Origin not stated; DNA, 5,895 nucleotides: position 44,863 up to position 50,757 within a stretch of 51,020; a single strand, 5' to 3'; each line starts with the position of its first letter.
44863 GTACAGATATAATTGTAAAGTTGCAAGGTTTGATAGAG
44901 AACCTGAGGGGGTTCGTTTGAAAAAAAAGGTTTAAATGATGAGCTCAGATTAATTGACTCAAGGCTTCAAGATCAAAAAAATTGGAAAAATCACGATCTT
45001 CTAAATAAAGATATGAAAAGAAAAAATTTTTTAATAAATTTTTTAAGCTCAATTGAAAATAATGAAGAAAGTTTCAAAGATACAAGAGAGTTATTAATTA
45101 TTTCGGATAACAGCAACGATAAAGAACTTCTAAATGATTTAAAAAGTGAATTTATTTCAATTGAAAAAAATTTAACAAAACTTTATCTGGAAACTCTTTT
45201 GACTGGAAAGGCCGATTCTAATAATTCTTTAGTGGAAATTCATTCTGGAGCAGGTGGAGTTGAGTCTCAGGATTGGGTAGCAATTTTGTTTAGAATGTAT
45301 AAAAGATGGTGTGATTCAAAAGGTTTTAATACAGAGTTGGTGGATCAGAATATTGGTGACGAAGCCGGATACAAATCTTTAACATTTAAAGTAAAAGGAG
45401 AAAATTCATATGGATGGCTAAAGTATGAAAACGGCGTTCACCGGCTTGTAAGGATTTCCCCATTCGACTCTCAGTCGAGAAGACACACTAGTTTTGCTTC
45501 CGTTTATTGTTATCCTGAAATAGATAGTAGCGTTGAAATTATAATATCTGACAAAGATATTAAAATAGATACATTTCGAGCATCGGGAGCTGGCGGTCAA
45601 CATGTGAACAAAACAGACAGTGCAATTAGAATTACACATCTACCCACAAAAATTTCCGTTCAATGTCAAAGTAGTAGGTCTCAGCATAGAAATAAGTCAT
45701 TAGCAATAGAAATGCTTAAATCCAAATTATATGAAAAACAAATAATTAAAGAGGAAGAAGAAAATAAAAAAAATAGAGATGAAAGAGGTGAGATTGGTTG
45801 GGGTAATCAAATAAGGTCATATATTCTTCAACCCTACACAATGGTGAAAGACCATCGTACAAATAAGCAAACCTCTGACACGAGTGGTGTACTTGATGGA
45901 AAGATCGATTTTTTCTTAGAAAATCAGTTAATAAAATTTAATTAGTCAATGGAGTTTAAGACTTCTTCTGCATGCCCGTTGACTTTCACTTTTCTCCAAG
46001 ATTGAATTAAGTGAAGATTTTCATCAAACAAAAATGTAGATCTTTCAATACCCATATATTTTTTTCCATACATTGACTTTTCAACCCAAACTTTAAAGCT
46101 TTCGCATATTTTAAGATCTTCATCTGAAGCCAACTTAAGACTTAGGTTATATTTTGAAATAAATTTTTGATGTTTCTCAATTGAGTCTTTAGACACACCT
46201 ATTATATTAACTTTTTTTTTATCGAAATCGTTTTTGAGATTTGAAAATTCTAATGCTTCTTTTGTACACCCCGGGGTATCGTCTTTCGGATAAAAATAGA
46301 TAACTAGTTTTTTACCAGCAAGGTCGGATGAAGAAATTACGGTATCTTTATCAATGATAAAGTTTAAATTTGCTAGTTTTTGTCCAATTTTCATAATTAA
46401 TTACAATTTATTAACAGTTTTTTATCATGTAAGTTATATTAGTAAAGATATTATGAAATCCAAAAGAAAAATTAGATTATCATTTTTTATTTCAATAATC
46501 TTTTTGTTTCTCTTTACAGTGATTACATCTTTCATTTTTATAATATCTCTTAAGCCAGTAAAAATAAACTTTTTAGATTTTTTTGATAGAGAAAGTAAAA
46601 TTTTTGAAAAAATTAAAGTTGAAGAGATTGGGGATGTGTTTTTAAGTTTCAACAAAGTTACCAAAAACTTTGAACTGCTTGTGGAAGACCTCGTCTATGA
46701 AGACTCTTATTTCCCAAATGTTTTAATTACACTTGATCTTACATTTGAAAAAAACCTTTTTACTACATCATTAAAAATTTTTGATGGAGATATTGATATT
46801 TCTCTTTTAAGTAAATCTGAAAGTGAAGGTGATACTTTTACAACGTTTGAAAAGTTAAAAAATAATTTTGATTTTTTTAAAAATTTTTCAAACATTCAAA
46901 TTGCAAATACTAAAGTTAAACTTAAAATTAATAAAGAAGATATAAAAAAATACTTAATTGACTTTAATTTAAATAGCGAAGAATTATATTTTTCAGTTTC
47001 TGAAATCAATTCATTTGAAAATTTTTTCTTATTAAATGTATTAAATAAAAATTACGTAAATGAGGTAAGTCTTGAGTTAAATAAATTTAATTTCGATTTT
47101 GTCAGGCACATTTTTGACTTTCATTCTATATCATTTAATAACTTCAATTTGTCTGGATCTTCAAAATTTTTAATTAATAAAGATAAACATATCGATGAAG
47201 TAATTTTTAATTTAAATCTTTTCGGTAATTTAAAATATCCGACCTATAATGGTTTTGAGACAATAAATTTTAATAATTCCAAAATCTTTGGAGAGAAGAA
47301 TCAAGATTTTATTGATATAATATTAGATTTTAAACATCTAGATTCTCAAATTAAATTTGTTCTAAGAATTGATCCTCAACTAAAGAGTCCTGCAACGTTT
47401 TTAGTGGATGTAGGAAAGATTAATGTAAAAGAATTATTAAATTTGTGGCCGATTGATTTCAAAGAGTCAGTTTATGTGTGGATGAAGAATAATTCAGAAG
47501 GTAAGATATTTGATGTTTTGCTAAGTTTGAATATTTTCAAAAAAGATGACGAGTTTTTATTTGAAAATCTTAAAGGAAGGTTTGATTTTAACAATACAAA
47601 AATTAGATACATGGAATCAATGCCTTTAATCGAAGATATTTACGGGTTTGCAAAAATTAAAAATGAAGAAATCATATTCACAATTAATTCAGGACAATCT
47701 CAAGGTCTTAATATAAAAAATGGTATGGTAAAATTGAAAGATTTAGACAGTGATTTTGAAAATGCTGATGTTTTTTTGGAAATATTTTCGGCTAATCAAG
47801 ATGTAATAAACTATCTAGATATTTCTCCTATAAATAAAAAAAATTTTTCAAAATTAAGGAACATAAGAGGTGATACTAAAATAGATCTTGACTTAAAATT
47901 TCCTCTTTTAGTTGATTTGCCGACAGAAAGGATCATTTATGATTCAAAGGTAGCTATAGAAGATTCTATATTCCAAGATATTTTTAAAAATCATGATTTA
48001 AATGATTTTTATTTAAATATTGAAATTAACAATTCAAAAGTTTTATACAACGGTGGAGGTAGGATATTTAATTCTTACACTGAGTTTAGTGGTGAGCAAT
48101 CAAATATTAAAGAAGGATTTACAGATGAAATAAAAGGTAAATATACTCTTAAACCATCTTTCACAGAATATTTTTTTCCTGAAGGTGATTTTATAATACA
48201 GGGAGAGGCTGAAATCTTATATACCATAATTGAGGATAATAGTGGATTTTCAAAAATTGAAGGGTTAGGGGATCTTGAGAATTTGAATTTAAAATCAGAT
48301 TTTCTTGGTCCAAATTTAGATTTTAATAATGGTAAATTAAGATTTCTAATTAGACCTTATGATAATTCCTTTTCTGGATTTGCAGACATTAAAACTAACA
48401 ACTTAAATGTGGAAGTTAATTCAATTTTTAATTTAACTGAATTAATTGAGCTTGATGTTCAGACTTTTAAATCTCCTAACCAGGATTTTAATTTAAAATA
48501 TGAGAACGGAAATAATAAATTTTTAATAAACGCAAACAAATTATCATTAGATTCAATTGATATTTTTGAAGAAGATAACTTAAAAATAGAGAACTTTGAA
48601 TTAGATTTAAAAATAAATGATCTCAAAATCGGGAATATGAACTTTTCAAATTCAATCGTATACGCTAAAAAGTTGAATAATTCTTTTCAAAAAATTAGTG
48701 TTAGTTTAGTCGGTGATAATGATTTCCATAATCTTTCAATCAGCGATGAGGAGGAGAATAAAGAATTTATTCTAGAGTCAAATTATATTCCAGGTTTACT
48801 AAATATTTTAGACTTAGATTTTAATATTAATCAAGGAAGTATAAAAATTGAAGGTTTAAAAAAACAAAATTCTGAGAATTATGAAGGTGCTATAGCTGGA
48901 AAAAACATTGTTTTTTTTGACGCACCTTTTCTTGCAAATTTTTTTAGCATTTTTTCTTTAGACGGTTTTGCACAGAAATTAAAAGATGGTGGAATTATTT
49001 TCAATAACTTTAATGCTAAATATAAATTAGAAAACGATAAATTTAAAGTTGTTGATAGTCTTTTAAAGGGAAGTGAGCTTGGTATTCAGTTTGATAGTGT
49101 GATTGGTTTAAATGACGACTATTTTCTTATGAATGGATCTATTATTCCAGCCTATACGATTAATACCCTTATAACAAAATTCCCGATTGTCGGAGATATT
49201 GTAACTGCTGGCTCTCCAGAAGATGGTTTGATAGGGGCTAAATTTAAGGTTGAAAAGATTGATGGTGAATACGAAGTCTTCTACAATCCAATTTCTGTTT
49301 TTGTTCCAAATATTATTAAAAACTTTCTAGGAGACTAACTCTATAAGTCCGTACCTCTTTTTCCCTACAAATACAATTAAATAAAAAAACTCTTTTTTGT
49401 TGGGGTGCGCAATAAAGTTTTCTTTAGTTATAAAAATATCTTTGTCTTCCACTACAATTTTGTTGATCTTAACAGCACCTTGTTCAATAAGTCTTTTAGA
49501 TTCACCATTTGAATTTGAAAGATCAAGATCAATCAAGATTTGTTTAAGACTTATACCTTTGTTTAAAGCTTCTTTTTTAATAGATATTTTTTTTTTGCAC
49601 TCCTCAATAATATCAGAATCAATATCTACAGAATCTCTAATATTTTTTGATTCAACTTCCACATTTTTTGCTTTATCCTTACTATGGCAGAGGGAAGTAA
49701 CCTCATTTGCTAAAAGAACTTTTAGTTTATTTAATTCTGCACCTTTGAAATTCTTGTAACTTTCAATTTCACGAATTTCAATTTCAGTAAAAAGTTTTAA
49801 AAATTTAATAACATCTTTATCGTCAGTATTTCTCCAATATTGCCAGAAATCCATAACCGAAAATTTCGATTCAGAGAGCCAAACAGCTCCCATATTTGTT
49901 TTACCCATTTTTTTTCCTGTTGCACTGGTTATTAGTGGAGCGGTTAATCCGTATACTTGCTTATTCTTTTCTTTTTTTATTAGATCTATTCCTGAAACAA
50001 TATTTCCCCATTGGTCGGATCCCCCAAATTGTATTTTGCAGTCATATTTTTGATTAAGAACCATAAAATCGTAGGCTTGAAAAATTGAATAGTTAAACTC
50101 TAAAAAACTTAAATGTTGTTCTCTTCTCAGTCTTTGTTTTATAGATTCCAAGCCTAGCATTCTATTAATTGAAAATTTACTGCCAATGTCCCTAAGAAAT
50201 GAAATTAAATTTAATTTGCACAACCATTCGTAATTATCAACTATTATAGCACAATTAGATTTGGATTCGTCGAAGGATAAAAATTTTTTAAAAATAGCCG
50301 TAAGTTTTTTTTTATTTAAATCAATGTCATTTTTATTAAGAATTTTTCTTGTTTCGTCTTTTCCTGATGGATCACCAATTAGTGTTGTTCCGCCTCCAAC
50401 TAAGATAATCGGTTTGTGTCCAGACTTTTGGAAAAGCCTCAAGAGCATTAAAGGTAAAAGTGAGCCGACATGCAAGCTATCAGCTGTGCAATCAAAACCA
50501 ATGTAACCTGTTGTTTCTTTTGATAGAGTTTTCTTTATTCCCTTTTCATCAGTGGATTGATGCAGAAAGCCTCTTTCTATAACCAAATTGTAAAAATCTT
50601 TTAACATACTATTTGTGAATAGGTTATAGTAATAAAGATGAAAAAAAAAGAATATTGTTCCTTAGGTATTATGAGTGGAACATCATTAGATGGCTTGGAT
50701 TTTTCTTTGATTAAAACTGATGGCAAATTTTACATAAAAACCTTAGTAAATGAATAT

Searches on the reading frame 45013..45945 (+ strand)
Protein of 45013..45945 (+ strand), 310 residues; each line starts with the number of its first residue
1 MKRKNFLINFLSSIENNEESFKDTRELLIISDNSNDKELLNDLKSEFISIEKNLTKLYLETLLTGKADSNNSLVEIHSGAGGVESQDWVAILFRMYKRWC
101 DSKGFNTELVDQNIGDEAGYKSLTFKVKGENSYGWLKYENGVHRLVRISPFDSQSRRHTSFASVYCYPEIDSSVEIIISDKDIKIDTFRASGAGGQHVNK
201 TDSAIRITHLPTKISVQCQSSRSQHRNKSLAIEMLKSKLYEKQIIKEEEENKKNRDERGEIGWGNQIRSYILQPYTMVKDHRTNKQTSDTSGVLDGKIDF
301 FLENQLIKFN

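Call 60: search_protein_families(library=pfam, proteins=[window:45013-45945:+], max_evalue=0.00001)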
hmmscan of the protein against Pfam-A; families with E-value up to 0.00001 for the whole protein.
window:45013-45945:+ (310 aa): 2 families
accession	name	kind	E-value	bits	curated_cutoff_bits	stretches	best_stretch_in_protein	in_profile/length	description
PF03462.23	PCRF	-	6e-49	166.9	24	1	10-164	40-194/194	PCRF domain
PF00472.26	RF-1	-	2.4e-42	144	35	1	173-282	2-116/116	RF-1 domain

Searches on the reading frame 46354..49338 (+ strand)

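Call 31: search_protein_families(library=pfam, proteins=[window:46354-49338:+], max_evalue=0.00001)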
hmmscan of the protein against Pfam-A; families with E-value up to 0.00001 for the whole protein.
window:46354-49338:+ (994 aa): 1 family
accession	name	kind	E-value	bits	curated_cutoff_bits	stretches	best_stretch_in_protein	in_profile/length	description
PF13116.12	YhdP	-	1.3e-12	47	46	1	349-777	475-910/1224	YhdP protein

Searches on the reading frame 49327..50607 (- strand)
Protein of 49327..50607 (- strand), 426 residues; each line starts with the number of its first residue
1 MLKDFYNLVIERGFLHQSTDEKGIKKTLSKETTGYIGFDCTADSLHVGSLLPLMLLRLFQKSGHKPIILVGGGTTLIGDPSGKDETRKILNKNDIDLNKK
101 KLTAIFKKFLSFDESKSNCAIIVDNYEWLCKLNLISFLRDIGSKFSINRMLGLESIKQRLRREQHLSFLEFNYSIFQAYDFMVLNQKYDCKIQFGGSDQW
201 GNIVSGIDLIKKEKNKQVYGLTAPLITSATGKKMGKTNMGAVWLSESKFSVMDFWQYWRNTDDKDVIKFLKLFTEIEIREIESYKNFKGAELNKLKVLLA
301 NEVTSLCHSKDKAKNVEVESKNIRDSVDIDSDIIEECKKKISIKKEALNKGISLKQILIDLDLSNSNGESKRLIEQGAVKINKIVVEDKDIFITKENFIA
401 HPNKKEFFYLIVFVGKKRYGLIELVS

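Call 31: search_protein_families(library=pfam, proteins=[window:49327-50607:-], max_evalue=0.00001)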
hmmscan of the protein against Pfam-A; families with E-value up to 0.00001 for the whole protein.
window:49327-50607:- (426 aa): 2 families
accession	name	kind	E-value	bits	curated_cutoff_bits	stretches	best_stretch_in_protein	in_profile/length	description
PF00579.31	tRNA-synt_1b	-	1.9e-72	244.5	21.1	1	30-322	4-289/292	tRNA synthetases class I (W and Y)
PF22421.1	SYY_C-terminal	-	4.7e-07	30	27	1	349-422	16-83/83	Tyrosine--tRNA ligase SYY-like C-terminal domain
